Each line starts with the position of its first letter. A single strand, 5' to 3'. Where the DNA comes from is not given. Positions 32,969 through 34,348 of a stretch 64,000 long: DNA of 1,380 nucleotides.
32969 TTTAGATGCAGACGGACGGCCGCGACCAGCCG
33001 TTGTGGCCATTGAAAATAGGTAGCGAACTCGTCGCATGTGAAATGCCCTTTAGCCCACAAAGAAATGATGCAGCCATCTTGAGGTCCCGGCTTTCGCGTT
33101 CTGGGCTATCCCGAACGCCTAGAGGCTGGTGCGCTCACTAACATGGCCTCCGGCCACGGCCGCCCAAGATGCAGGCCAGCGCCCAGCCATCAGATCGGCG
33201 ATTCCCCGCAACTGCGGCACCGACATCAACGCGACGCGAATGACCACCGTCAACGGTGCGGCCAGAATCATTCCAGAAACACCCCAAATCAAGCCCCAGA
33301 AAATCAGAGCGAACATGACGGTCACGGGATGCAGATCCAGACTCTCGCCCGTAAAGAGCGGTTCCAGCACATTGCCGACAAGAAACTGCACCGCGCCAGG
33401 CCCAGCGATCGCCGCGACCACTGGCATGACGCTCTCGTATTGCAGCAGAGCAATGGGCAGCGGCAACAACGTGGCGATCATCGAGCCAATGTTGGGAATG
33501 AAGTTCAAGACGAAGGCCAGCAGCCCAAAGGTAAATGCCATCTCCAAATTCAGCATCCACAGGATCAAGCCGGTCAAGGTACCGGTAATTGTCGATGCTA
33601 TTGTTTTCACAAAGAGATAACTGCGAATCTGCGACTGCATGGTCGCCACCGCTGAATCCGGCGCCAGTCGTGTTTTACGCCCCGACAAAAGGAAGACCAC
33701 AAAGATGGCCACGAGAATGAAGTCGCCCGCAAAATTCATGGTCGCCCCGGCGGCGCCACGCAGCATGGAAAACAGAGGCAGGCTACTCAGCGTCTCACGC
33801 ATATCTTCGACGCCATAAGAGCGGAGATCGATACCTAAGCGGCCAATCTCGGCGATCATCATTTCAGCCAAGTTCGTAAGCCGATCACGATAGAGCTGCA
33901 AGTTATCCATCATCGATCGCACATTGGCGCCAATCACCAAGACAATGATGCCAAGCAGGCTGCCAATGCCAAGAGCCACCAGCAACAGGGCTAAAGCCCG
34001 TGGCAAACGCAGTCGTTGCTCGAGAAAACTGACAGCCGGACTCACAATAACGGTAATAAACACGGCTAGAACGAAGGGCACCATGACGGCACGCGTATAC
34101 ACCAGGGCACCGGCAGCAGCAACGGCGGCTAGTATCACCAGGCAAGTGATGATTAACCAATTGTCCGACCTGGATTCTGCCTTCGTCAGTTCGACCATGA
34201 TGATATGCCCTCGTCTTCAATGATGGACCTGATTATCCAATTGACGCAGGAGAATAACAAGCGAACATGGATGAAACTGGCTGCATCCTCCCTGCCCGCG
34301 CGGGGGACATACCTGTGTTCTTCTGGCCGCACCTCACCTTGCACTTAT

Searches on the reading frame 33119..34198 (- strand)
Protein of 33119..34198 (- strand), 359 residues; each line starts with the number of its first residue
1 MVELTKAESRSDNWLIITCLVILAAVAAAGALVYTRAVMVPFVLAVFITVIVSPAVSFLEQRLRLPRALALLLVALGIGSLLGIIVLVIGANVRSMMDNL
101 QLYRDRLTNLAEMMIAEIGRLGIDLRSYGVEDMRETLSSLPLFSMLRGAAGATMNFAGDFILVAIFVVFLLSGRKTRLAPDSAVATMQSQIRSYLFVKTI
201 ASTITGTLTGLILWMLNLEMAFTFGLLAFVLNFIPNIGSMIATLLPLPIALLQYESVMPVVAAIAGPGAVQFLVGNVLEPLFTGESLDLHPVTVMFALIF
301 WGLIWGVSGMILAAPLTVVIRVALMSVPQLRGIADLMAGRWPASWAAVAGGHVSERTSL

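Call 73: search_protein_families(library=pfam, proteins=[window:33119-34198:-], max_evalue=0.00001)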
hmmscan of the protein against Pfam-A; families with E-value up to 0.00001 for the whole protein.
window:33119-34198:- (359 aa): 1 family
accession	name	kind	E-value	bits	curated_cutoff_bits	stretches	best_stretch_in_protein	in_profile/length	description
PF01594.21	AI-2E_transport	-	8.8e-46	157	34.3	1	21-324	3-323/327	AI-2E family transporter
